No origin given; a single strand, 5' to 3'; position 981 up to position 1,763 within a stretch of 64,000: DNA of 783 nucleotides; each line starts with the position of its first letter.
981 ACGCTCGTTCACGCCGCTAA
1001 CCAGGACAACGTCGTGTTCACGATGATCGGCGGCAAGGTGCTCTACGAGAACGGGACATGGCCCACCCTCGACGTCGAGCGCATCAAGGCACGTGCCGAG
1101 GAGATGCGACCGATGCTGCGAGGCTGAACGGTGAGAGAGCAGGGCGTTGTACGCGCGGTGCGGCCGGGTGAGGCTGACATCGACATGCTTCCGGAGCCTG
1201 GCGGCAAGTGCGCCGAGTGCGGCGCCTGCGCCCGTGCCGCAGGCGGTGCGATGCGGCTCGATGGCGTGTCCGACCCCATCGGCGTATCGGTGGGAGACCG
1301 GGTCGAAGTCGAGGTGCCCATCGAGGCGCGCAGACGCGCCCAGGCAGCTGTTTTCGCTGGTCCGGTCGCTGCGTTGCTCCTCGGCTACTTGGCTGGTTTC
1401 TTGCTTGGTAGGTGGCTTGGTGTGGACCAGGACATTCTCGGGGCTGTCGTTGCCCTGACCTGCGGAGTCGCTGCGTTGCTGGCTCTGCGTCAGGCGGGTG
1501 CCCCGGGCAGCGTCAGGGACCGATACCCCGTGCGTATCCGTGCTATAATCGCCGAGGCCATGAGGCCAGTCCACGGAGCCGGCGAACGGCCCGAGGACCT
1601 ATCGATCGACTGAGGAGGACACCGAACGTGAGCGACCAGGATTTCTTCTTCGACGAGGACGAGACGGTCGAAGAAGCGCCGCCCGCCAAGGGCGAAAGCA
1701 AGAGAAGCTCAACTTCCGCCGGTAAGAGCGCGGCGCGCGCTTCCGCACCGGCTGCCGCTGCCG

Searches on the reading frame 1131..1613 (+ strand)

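Call 75: search_protein_families(library=pfam, proteins=[window:1131-1613:+], max_evalue=0.00001)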
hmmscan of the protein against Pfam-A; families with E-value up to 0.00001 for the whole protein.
window:1131-1613:+ (160 aa): 1 family
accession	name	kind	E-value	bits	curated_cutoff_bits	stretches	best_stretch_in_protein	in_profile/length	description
PF04246.17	RseC_MucC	-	7.1e-13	49.1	24.4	1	25-123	17-115/130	Positive regulator of sigma(E), RseC/MucC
